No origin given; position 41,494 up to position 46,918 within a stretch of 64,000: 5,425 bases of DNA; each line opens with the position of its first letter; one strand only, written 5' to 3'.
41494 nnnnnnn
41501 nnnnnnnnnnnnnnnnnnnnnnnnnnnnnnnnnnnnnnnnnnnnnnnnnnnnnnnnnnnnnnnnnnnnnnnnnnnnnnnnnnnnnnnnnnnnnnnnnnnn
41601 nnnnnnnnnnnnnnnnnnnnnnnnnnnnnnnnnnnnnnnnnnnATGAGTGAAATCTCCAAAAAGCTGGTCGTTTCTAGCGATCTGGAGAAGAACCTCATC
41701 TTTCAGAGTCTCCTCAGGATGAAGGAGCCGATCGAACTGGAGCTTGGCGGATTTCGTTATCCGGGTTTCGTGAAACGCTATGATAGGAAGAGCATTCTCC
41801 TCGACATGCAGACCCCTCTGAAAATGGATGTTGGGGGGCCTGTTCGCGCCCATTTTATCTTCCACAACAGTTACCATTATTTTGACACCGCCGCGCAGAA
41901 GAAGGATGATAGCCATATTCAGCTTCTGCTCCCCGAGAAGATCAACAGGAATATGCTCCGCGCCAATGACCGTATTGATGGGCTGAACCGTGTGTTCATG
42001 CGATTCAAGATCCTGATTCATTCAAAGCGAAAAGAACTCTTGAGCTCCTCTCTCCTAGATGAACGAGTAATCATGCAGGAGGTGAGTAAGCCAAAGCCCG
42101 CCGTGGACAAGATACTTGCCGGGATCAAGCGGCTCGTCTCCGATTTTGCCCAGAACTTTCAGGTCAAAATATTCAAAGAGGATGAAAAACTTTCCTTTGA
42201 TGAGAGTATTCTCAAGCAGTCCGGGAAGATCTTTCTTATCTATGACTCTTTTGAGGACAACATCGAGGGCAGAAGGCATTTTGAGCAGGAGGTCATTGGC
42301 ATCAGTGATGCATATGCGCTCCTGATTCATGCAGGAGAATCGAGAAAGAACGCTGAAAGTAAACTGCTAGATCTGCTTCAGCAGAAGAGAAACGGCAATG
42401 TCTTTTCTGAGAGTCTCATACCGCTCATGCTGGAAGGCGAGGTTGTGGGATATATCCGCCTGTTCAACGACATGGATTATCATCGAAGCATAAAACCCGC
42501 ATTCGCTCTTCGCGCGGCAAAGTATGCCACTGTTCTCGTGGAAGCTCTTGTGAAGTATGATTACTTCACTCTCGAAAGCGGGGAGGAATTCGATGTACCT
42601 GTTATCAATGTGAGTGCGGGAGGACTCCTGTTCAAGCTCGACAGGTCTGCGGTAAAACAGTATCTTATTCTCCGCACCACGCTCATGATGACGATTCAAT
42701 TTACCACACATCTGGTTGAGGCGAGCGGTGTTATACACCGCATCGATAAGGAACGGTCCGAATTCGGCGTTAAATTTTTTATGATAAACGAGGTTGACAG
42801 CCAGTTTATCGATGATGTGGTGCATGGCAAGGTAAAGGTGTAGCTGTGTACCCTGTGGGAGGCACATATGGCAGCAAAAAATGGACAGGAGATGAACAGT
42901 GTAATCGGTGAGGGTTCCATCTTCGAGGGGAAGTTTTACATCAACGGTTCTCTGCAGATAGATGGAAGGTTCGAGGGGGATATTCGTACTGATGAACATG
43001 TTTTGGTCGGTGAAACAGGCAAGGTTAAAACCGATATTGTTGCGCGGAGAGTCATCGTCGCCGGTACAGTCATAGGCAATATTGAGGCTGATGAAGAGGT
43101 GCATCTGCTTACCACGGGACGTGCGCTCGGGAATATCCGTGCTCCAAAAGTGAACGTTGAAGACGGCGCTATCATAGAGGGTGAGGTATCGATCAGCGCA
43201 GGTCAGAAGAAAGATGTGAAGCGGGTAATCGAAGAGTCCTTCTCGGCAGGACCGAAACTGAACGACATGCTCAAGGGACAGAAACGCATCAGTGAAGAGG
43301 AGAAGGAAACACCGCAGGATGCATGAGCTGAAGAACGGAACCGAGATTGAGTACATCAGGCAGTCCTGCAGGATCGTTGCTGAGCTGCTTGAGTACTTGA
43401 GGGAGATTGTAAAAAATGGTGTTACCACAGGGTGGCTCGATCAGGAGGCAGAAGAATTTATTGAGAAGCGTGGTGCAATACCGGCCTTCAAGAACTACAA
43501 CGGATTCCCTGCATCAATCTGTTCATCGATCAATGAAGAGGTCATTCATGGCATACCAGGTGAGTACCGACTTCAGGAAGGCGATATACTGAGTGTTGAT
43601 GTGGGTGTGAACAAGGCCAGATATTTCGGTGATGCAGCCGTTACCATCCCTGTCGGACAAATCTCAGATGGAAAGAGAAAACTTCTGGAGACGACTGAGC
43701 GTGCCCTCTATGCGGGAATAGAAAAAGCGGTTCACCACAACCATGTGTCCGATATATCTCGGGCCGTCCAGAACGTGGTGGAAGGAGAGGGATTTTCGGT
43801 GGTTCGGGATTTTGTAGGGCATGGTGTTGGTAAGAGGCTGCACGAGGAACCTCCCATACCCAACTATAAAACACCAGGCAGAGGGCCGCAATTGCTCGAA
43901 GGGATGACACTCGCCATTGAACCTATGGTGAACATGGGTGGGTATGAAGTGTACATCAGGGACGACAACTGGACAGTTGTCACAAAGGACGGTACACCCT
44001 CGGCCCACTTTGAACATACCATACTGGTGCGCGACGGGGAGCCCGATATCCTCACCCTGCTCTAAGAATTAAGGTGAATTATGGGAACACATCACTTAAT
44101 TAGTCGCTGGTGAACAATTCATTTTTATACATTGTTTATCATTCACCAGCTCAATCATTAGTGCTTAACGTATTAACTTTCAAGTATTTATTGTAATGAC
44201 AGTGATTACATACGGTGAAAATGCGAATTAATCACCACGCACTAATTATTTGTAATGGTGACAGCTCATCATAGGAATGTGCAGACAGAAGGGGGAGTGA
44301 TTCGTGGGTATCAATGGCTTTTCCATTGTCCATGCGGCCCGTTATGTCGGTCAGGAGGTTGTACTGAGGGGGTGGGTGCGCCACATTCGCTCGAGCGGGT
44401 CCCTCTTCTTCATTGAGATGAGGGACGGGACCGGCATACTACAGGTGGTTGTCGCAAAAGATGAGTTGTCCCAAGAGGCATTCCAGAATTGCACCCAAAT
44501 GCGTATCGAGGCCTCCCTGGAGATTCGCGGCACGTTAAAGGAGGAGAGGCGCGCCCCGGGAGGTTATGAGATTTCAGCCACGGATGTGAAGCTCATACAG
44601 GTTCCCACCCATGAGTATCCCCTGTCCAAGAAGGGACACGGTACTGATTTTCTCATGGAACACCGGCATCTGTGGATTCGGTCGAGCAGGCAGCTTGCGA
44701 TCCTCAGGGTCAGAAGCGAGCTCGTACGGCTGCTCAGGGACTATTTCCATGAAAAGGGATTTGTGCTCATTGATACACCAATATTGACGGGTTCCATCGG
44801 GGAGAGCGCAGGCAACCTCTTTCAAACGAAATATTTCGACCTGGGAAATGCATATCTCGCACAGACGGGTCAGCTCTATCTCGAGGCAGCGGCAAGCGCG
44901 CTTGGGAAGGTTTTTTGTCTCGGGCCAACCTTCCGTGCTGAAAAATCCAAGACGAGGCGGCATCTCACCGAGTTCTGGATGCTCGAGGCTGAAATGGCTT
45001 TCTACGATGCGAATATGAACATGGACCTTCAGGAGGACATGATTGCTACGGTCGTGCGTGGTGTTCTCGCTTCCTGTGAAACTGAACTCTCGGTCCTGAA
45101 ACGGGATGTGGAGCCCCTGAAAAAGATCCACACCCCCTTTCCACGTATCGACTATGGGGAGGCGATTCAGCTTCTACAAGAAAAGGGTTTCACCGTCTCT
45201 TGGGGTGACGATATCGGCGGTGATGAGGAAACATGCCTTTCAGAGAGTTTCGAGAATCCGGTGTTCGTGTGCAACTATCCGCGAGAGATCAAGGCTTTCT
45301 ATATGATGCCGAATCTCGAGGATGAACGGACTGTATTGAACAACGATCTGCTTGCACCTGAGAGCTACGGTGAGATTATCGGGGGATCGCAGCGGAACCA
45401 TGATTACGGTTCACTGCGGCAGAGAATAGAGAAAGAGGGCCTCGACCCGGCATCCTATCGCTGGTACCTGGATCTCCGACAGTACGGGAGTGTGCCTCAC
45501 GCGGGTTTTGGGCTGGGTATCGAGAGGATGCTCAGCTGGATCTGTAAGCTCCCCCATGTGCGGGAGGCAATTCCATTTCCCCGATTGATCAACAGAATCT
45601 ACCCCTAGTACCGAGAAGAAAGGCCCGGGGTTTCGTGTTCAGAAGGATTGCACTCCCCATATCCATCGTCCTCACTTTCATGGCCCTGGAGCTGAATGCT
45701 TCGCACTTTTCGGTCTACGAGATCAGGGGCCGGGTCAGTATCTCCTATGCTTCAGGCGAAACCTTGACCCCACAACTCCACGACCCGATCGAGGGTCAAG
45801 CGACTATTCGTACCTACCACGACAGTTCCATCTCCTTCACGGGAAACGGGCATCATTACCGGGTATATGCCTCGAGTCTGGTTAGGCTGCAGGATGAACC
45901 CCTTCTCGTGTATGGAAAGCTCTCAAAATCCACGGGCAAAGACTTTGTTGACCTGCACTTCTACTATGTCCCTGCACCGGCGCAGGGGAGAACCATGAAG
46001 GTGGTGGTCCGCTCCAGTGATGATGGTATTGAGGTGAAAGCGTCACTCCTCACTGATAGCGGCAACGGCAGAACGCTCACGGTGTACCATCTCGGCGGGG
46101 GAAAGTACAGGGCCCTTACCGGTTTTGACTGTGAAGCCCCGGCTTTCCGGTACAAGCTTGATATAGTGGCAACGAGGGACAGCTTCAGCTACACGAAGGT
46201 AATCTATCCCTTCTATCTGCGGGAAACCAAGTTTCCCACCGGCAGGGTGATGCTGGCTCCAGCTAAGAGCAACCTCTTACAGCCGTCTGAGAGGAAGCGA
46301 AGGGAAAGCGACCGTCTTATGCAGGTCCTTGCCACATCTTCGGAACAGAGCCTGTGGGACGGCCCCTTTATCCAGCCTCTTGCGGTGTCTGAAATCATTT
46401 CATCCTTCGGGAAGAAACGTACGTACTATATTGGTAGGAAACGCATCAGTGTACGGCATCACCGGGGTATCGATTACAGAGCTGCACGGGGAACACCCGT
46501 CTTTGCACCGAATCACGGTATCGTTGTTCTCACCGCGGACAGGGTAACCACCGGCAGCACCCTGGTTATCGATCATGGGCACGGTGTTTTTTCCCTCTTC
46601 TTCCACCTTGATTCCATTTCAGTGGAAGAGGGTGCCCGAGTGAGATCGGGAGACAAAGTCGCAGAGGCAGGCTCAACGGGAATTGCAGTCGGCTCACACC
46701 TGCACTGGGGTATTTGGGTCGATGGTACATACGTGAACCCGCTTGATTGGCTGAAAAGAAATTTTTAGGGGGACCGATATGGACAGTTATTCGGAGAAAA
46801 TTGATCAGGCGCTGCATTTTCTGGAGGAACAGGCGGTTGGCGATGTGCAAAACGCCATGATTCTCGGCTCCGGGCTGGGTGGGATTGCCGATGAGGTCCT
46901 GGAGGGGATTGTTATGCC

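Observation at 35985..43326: Clustered partner-switching and second-messenger module: RsbW-kinase/HAMP/PP2C fusion, STAS antagonist, adenylate-cyclase/HD-GYP fusion, PilZ, bactofilin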

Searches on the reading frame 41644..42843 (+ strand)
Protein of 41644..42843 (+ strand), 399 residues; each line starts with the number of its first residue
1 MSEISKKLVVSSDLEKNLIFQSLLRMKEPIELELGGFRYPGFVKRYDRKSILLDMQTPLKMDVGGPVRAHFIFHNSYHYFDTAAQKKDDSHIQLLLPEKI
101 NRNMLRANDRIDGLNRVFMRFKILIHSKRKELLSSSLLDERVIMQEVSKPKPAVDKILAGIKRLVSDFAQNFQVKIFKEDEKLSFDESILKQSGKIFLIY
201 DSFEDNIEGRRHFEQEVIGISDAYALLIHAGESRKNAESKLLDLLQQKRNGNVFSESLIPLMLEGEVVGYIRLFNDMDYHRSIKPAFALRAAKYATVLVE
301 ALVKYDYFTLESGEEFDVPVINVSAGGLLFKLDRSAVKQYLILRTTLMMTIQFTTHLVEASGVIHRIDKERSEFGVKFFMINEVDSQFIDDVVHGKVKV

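Call 3: search_protein_families(library=pfam, proteins=[window:41644-42843:+], max_evalue=0.01)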
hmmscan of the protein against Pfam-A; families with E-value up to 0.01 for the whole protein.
window:41644-42843:+ (399 aa): 2 families
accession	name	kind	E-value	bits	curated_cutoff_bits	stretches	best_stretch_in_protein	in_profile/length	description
PF07238.19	PilZ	-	4.5e-05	24.1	22.5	1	306-389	13-96/102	PilZ domain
PF07614.16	DUF1577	-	0.0012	18.5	25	1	82-276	69-241/256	Protein of unknown function (DUF1577)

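Call 25: find_homologous_proteins(query=window:41644-42843:+, max_evalue=0.001)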
Query window:41644-42843:+ (399 aa): 84 proteins with E <= 0.001 among 4559 candidates.
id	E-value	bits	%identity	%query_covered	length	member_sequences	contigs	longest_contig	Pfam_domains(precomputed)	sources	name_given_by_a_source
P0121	8.7e-253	856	99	100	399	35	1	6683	PF07614.18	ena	-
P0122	2.5e-192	657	87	86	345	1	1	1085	PF07614.18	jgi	jgi:hypothetical protein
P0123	3.0e-192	657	76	99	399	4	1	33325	PF07614.18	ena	-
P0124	8.5e-188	642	74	99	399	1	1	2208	PF07614.18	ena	-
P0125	2.9e-183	628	72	100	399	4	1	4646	PF07238.20,PF07614.18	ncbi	-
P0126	6.1e-174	597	69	99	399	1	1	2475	PF07614.18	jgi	jgi:hypothetical protein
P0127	8.9e-172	590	68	99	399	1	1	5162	PF07614.18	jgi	jgi:hypothetical protein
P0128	1.9e-170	585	72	93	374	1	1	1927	PF07614.18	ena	-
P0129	5.4e-162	558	62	100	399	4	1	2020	PF07238.20,PF07614.18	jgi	jgi:hypothetical protein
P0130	2.0e-158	546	62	99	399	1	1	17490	PF07238.20,PF07614.18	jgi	jgi:hypothetical protein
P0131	1.3e-153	530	59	100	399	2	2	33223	PF07614.18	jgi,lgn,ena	-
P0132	2.3e-153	529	69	86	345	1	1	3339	PF07614.18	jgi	-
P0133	4.6e-153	528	62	100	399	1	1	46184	PF07238.20,PF07614.18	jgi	jgi:hypothetical protein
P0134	3.0e-146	506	56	100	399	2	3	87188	PF07238.20,PF07614.18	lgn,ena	-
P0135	4.8e-146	505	56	100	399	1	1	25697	PF07238.20,PF07614.18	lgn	-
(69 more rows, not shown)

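Call 43: predict_structure(alignment_id=A2)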
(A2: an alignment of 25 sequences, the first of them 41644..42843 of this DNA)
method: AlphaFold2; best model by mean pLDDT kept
length: 399 residues; sequences in the alignment: 25
mean_pLDDT: 85.7   pTM: 0.63
mean pLDDT of the five models: 85.7, 85.6, 84.2, 83.9, 82.8
residues with pLDDT >= 90: 188; 70-90: 175; 50-70: 25; < 50: 11
segments of 3 or more residues with pLDDT < 50: 1-6, 103-107
pLDDT, mean of each block of 10 residues (from residue 1): 47 87 90 84 92 92 87 76 93 91 54 87 76 81 89 93 94 90 93 93 73 79 91 92 94 95 89 92 92 92 86 90 87 86 88 90 85 87 77 74
secondary structure, 60 per line:
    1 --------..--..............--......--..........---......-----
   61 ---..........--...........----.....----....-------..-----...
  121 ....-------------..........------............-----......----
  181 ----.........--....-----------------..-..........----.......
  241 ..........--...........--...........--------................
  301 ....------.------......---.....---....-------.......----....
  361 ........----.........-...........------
elements in order: H13-26 E29-34 E37-46 E50-55 E64-73 E76-86 E91-95 E100-103 E118-124 H138-147 H154-165 E171-176 H185-193 E196-199 H220-229 H234-250 E253-263 E266-276 H285-304 E318-323 E327-331 H335-338 E346-352 E357-368 E373-381 H383-393

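Call 49: fold_search(model_id=the predicted structure, library=pdb)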
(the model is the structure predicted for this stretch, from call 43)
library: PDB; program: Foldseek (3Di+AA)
matches with E <= 10: 1132; with E <= 0.001: 123
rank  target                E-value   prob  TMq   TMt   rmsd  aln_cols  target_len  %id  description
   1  5kec_A                3.8e-07  1.00  0.30  0.46  10.2       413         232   11  Structure of K. pneumonia MrkH in its apo state. (released 2016-08-17)
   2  5kgo_A                4.8e-07  1.00  0.24  0.42  12.0       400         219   10  Structure of K. pneumonia MrkH-c-di-GMP complex (released 2016-08-17)
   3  5kec_D                7.1e-07  1.00  0.31  0.49   9.7       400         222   10  Structure of K. pneumonia MrkH in its apo state. (released 2016-08-17)
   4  5ked_A                7.9e-07  1.00  0.32  0.48   9.8       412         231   10  Structure of the 2.65 Angstrom P2(1) crystal of K. pneumonia MrkH (released 2016-08-17)
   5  5ked_B                1.1e-06  1.00  0.30  0.46   9.9       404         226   10  Structure of the 2.65 Angstrom P2(1) crystal of K. pneumonia MrkH (released 2016-08-17)
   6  5y6f                  1.1e-06  1.00  0.24  0.39  12.0       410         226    6  Crystal structure of YcgR in complex with c-di-GMP from Escherichia coli (released 2018-07-18)
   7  3kyf                  1.2e-06  1.00  0.21  0.35  12.8       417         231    8  Crystal structure of P4397 complexed with c-di-GMP (released 2010-04-14)
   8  5ejl                  2.4e-06  1.00  0.24  0.39  12.5       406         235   10  MrkH, A novel c-di-GMP dependence transcription regulatory factor. (released 2016-10-19)
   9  2gjg                  6.5e-06  1.00  0.21  0.33  18.8       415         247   10  CRYSTAL STRUCTURE OF A PILZ-CONTAINING PROTEIN (PP4397) FROM PSEUDOMONAS PUTIDA KT2440 AT 2.25 A RESOLUTION (released 2006-04-25)
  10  5kgo_D                6.9e-06  1.00  0.24  0.41  13.7       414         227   11  Structure of K. pneumonia MrkH-c-di-GMP complex (released 2016-08-17)
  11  5vx6_A                1.7e-05  1.00  0.25  0.40   9.6       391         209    8  Structure of Bacillus subtilis Inhibitor of motility (MotI/DgrA) (released 2017-11-22)
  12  6saw_A                2.5e-05  1.00  0.26  0.32  15.4       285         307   10  Chromophore binding domain of bacteriophytochrome linked diguanylyl cyclase from Idiomarina species A28L (dimeric Pfr- (released 2019-12-11)
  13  5vx6_B                3.3e-05  1.00  0.21  0.39  11.2       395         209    9  Structure of Bacillus subtilis Inhibitor of motility (MotI/DgrA) (released 2017-11-22)
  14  5llx_A                6.0e-05  1.00  0.27  0.17  16.6       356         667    7  Bacteriophytochrome activated diguanylyl cyclase from Idiomarina species A28L with GTP bound (released 2017-03-15)
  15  6et7_A                6.0e-05  0.98  0.24  0.16  22.4       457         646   10  Activated heterodimer of the bacteriophytochrome regulated diguanylyl cyclase variant - S505V A526V - from Idiomarina  (released 2018-06-13)
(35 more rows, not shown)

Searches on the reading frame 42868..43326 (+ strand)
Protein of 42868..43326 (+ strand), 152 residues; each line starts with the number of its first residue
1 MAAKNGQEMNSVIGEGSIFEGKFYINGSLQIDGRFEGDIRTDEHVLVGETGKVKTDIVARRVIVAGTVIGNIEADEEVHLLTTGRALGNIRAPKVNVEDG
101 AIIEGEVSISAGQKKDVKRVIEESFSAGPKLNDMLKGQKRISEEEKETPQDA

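Call 3: search_protein_families(library=pfam, proteins=[window:42868-43326:+], max_evalue=0.01)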
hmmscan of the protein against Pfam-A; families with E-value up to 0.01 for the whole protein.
window:42868-43326:+ (152 aa): 1 family
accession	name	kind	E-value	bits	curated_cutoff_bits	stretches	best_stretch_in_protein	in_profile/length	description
PF04519.19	Bactofilin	-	4e-27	94.8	27.9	1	11-107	1-97/98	Polymer-forming cytoskeletal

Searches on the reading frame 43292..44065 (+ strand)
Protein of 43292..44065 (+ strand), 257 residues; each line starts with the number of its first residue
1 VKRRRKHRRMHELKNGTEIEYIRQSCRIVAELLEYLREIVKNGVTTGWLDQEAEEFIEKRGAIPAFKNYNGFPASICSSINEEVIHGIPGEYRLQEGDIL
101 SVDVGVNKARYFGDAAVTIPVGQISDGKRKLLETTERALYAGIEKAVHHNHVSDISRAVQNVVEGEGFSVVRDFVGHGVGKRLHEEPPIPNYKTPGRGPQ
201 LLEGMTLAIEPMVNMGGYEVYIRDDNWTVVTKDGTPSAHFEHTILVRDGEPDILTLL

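Call 3: search_protein_families(library=pfam, proteins=[window:43292-44065:+], max_evalue=0.01)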
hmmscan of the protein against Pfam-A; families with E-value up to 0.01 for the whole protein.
window:43292-44065:+ (257 aa): 1 family
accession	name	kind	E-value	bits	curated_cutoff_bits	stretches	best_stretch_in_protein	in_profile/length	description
PF00557.29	Peptidase_M24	-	7.2e-46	157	23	1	20-247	1-207/208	Metallopeptidase family M24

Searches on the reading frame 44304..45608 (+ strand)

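Call 3: search_protein_families(library=pfam, proteins=[window:44304-45608:+], max_evalue=0.01)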
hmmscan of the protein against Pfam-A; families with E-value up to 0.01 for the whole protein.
window:44304-45608:+ (434 aa): 3 families
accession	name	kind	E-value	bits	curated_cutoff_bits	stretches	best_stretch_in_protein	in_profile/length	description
PF00152.25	tRNA-synt_2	-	1.8e-74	251.1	25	1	115-427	3-306/308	tRNA synthetases class II (D, K and N)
PF01336.31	tRNA_anti-codon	-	2e-15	56.9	27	1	19-98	1-75/75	OB-fold nucleic acid binding domain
PF01409.25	tRNA-synt_2d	-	0.0076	16.2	19.8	0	198-251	100-150/246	tRNA synthetases class II core domain (F)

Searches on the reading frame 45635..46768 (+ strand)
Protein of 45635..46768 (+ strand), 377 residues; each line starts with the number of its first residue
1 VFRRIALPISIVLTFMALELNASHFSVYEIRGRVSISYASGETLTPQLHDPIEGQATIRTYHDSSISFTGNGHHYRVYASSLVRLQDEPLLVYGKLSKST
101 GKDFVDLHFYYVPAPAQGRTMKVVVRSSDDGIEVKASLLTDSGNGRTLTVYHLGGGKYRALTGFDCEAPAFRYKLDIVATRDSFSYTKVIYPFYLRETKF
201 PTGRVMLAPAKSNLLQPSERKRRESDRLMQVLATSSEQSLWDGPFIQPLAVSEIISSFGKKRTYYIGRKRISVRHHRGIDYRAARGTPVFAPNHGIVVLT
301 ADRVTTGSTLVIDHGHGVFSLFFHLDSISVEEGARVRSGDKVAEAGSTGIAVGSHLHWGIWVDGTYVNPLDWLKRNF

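Call 24: search_protein_families(library=pfam, proteins=[window:45635-46768:+], max_evalue=0.00001)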
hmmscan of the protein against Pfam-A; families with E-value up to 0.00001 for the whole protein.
window:45635-46768:+ (377 aa): 1 family
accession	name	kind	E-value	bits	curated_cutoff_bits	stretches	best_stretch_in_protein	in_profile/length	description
PF01551.29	Peptidase_M23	-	9.2e-27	93.5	28.7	1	275-369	2-96/96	Peptidase family M23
